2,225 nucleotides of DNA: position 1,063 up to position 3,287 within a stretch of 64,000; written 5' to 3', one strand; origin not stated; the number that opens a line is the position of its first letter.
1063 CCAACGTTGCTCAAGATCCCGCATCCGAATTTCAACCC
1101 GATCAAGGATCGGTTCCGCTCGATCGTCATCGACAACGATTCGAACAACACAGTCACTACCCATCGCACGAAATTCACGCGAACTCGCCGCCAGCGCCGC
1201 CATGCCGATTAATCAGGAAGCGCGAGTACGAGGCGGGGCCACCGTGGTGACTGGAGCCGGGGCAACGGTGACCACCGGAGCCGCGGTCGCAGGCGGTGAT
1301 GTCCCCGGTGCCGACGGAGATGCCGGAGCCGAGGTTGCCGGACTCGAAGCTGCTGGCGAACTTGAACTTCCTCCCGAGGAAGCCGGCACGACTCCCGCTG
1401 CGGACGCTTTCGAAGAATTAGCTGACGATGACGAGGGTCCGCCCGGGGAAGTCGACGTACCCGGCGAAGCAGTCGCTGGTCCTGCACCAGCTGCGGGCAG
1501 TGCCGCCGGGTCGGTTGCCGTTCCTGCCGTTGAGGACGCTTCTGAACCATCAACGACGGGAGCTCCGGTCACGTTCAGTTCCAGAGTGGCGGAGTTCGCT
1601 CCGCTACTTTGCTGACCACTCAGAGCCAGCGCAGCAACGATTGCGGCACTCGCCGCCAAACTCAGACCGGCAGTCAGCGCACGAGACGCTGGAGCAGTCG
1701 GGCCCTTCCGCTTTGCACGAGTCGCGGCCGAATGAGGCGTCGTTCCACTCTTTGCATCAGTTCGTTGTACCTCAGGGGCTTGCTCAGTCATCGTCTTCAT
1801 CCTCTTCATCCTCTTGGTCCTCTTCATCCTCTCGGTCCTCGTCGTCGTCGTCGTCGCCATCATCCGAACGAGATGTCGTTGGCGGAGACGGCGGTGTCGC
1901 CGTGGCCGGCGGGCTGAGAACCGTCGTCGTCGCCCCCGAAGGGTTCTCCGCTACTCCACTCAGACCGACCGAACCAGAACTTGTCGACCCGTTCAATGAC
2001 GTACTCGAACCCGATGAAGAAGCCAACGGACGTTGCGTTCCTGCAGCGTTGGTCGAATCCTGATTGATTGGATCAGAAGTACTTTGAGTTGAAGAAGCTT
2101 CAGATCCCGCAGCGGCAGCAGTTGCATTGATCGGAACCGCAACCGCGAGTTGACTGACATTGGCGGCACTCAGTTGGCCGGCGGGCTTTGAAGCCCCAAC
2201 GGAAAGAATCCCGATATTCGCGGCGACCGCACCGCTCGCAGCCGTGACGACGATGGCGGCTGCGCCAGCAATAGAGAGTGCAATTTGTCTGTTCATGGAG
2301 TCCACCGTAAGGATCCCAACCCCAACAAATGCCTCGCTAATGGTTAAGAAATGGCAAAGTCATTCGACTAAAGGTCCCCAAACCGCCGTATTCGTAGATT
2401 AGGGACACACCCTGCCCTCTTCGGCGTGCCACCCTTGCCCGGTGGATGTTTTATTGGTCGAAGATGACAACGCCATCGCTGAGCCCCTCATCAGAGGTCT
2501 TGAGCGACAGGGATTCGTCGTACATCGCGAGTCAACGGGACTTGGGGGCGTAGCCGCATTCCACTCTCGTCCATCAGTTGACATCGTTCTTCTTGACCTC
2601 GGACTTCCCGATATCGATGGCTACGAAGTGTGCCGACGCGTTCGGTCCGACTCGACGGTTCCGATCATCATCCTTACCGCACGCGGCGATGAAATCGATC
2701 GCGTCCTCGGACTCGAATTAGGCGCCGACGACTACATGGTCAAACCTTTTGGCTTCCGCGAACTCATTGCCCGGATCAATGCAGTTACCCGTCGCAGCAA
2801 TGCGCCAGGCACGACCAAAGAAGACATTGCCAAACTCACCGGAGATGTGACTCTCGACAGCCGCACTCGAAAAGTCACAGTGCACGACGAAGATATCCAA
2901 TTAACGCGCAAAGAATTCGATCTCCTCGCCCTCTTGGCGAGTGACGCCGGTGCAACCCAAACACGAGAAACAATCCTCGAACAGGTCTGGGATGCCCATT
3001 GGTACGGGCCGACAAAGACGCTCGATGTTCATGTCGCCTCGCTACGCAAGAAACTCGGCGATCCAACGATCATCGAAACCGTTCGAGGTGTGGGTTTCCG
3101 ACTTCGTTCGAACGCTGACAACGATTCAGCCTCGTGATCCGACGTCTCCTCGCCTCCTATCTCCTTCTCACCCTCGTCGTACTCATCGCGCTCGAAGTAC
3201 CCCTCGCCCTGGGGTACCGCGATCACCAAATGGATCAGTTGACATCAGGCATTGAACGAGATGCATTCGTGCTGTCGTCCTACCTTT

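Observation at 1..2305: ApbE flavinylation module whose likely substrate is a disordered membrane tether, not a folded FMN-binding domain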

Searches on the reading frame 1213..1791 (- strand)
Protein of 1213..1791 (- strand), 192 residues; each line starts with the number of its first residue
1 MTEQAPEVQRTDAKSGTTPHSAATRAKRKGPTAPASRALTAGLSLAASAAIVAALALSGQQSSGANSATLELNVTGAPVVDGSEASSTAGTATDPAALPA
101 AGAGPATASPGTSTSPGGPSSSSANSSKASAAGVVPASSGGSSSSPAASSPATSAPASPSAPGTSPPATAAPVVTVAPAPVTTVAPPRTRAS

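Call 7: search_protein_families(library=pfam, max_evalue=1, proteins=[window:1216-1791:-])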
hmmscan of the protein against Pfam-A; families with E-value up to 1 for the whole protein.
seq(192 aa): 0 families

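Call 32: find_homologous_proteins(query=A1, max_evalue=0.001)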
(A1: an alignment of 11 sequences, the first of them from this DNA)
Query A1 (11 sequences) (192 aa, profile of the alignment): 10 proteins with E <= 0.001 among 8000 candidates.
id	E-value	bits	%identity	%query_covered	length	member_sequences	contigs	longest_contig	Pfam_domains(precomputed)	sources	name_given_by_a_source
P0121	1.5e-18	86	36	91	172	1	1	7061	-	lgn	-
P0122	2.5e-18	85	56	25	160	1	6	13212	-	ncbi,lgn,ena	-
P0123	1.9e-17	82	-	-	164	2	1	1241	-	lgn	-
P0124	3.1e-17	81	72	17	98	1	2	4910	-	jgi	jgi:hypothetical protein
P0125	7.4e-17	80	54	30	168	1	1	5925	-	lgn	-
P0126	5.5e-16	77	58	25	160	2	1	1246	-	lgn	-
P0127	1.8e-15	76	67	14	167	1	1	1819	-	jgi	jgi:nucleoid-associated protein YgaU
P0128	3.8e-15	75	68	16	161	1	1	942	-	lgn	-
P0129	5.4e-14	71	58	21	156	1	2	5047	-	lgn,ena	-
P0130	2.3e-5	43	-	-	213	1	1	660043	-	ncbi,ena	-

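Call 45: find_encoding_contigs(protein=P0130, flank=5000, max_places=1)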
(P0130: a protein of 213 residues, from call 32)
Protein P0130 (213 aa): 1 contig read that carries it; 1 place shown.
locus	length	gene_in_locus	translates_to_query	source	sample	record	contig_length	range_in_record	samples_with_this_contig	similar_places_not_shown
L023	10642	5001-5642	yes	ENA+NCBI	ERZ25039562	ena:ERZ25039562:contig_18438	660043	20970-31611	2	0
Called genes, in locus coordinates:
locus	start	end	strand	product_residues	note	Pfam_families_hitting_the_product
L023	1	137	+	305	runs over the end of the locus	PF21686:LigD_Prim-Pol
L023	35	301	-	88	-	-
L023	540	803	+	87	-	PF09365:DUF2461 (weak)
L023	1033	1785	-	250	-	-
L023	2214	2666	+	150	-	PF00733:Asn_synthase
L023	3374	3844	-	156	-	-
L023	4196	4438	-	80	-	-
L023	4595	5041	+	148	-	-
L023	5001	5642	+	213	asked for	-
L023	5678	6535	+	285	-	PF02424:ApbE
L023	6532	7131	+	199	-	PF01292:Ni_hydr_CYTB (faint), PF01794:Ferric_reduct (weak)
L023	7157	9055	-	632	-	PF19878:DUF6351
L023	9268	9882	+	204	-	PF17784:Sulfotransfer_4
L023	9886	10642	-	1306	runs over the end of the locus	PF00082:Peptidase_S8, PF13517:FG-GAP_3 (faint), PF04151:PPC (faint), PF01839:FG-GAP (faint), PF13205:Big_5 (weak)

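Call 47: search_protein_representatives(alignment_id=A3)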
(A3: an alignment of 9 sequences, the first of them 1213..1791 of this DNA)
Query: 9 sequences, 169 profile positions. Proteins with E-value up to 0.001 (for the whole library): 32; up to 1e-10: 15; up to 1e-30: 3. The best 32 are listed.
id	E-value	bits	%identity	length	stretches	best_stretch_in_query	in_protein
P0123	7.8e-61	221.3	-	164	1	2-169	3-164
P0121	1.4e-51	191.2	-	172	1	1-169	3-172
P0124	7.3e-32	127.0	-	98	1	1-99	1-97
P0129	6.6e-28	114.2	-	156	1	6-169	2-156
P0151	9.0e-27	110.5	-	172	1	1-169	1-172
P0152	2.4e-25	105.8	-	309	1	1-169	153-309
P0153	4.1e-23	98.6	-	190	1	6-169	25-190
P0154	1.7e-19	86.8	-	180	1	1-169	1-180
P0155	1.2e-16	77.5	-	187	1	13-169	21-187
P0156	2.2e-15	73.4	-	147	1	17-169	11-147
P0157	8.3e-14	68.3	-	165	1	5-169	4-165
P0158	2.3e-13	66.8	-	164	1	19-169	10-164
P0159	4.1e-13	66.0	-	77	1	7-79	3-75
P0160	2.6e-11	60.2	-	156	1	8-169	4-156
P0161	5.7e-11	59.0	-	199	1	12-169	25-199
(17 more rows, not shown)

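Call 54: search_protein_families(library=ncbifam, max_evalue=0.01, proteins=[window:1213-1791:-])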
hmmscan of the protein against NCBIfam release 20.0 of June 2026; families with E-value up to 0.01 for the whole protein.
window:1213-1791:- (192 aa): 0 families

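Call 59: predict_structure(alignment_id=A3)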
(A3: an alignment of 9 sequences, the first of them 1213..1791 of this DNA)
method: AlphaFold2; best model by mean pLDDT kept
length: 192 residues; sequences in the alignment: 9
mean_pLDDT: 51.5   pTM: 0.19
mean pLDDT of the five models: 51.5, 50.3, 50.1, 48.8, 45.5
residues with pLDDT >= 90: 0; 70-90: 29; 50-70: 50; < 50: 113
segments of 3 or more residues with pLDDT < 50: 1-3, 7-12, 14-18, 20-22, 69-71, 75-109, 111-115, 117-160
pLDDT, mean of each block of 10 residues (from residue 1): 50 47 50 53 72 77 51 46 40 41 42 42 38 41 42 44 54 78 70 51
secondary structure, 60 per line:
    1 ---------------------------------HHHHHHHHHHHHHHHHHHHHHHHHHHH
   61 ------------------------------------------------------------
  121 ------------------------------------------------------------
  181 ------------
elements in order: H34-60

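Call 80: list_cluster_members(proteins=[L015:547-1029:-, L015:2971-3870:+, L015:3867-4472:+, window:1213-1791:-, window:1784-2296:-])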
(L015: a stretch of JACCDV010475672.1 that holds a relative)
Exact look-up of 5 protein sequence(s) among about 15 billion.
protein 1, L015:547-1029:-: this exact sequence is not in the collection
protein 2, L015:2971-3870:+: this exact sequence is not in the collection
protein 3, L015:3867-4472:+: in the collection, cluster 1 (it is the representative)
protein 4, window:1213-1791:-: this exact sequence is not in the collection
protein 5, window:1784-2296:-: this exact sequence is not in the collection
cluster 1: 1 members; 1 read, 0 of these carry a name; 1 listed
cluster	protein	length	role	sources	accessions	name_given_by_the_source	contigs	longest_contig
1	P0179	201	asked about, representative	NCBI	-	-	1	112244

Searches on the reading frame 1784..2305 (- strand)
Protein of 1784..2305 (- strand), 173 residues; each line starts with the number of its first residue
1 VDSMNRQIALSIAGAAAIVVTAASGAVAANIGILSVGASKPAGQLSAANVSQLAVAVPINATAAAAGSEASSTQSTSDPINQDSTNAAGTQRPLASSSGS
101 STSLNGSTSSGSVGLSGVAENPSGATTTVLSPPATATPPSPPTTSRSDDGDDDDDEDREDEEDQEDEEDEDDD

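Call 7: search_protein_families(library=pfam, max_evalue=1, proteins=[window:1787-2305:-])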
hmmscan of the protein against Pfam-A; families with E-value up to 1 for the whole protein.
seq(173 aa): 3 families
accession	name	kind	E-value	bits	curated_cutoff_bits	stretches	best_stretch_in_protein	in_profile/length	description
PF06524.17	NOA36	-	0.017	15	32.6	1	145-172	272-299/306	NOA36 protein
PF09184.16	PPP4R2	-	0.09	12.7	27.4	1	66-172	207-273/282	PPP4R2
PF11383.14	DUF3187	-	0.3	10.7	24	1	15-83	7-75/320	Protein of unknown function (DUF3187)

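Call 54: search_protein_families(library=ncbifam, max_evalue=0.01, proteins=[window:1784-2305:-])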
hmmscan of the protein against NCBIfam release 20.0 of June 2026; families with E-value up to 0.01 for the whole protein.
window:1784-2305:- (173 aa): 0 families

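Call 70: predict_structure(alignment_id=A5)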
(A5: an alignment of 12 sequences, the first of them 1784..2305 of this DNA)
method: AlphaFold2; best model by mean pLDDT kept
length: 173 residues; sequences in the alignment: 12
mean_pLDDT: 50.6   pTM: 0.15
mean pLDDT of the five models: 50.6, 50.2, 49.2, 48.4, 48.4
residues with pLDDT >= 90: 0; 70-90: 1; 50-70: 82; < 50: 90
segments of 3 or more residues with pLDDT < 50: 13-37, 60-72, 81-91, 97-100, 102-108, 113-121, 123-125
pLDDT, mean of each block of 10 residues (from residue 1): 52 47 44 49 52 50 43 50 46 48 48 46 49 61 56 58 58 58
secondary structure, 60 per line:
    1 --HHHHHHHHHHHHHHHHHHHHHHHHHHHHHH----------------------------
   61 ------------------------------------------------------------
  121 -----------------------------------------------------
elements in order: H3-32

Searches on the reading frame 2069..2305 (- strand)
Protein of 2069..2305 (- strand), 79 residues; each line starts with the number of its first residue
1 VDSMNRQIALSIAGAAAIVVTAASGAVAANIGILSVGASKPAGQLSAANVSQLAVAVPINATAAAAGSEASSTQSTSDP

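Call 39: find_homologous_proteins(query=A2, max_evalue=0.001)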
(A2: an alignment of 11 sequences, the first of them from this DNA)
Query A2 (11 sequences) (79 aa, profile of the alignment): 20 proteins with E <= 0.001 among 8000 candidates.
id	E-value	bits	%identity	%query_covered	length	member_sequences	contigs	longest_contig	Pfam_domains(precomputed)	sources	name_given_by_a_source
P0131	4.7e-26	109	78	65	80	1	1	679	-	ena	-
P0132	5.8e-23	99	56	68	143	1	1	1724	-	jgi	jgi:hypothetical protein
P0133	9.9e-23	98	57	68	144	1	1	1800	-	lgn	-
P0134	1.3e-22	98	56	68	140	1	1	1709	-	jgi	jgi:hypothetical protein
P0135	6.9e-22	95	57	68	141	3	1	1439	-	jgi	jgi:hypothetical protein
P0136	2.6e-21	93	55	70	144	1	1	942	-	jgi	jgi:hypothetical protein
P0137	5.9e-21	92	63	75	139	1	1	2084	-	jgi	jgi:hypothetical protein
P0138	4.2e-18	83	55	59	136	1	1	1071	-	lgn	-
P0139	9.6e-16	76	53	67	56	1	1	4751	-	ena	-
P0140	1.0e-15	76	48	66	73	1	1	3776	-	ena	-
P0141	4.5e-13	67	61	65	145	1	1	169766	-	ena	-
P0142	5.2e-13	67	49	63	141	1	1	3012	-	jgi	jgi:hypothetical protein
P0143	6.6e-13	67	51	62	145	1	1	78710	-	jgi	jgi:hypothetical protein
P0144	5.3e-9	54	58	39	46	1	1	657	-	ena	-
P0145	3.0e-6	45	55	37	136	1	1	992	-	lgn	-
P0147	5.3e-5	41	50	23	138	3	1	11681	-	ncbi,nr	ncbi:MAG: hypothetical protein KBF84_08275, partial [Candidatus Microthrix sp.]|nr:hypothetical prot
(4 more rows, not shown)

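Call 72: find_encoding_contigs(protein=P0147, flank=5000, max_places=2)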
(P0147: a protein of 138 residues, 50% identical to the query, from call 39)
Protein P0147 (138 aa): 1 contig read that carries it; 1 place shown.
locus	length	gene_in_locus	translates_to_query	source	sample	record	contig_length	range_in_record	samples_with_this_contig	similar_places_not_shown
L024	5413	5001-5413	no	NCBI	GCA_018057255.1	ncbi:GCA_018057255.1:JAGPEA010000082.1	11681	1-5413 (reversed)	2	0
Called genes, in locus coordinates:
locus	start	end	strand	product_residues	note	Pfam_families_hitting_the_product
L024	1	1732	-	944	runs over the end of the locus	PF04851:ResIII, PF00270:DEAD, PF18766:SWI2_SNF2, PF08463:EcoEI_R_C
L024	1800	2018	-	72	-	-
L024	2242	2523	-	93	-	-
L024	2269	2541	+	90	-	-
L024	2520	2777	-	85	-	-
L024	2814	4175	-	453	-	PF00672:HAMP, PF00512:HisKA, PF02518:HATPase_c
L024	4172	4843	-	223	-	PF00072:Response_reg, PF00486:Trans_reg_C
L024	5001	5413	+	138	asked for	?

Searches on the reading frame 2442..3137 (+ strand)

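Call 54: search_protein_families(library=ncbifam, max_evalue=0.01, proteins=[window:2442-3137:+])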
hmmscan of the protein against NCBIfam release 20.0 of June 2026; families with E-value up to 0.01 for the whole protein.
window:2442-3137:+ (231 aa): 96 families (the best 25 are shown)
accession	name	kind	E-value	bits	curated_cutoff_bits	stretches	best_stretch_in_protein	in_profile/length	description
NF041733.1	resp_reg_CseB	equivalog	1.3e-61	207.8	350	1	2-222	2-227/228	two-component system response regulator CseB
NF008296.0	PRK11083.1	equivalog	1.4e-60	204.5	273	1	2-223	5-227/228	two-component system response regulator CreB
NF040689.1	MtrAB_MtrA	equivalog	6.8e-59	198.9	300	1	3-220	1-217/219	MtrAB system response regulator MtrA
NF045944.1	ResRegRpaBCyano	equivalog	1.3e-55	188.2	330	1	4-221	1-227/229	response regulator transcription factor RpaB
NF040534.1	resp_reg_YycF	equivalog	1.1e-53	181.9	340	1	3-223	3-229/231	response regulator YycF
TIGR02154.1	PhoB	equivalog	6.3e-53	179.4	296.2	1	2-221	4-225/226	phosphate regulon transcriptional regulator PhoB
TIGR01387.1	cztR_silR_copR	subfamily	1.8e-51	174.9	279.2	1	3-220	1-217/218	heavy metal response regulator transcription factor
NF007928.2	PRK10643.1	equivalog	4.3e-49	167.1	330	1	1-221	1-216/216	two-component system response regulator PmrA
NF033120.0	vanR_FM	exception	1e-48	166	460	1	2-221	5-229/231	vancomycin resistance response regulator transcription factor, VanR-F/VanR-M family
NF053854.1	RespRegPhoBBctds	equivalog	2.2e-48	164.6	270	1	3-220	1-223/225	two-component system response regulator PhoB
NF007982.1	PRK10710.1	equivalog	1.5e-46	158.9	380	1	2-224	9-230/235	envelope stress response regulator BaeR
NF033117.2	vanR_ACDEGLN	exception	2.4e-46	158.1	350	1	3-221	1-225/226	VanR-ABDEGLN family response regulator transcription factor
NF008567.0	PRK11517.1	equivalog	2.7e-46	157.7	353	1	1-224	1-221/223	response regulator transcription factor HprR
NF041209.1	resp_regPieR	equivalog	2.8e-46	158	450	1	3-221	3-227/231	two component system response regulator PieR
NF007346.1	PRK09836.1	equivalog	3.7e-46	157.7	420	1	1-222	1-222/227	copper/silver response regulator transcription factor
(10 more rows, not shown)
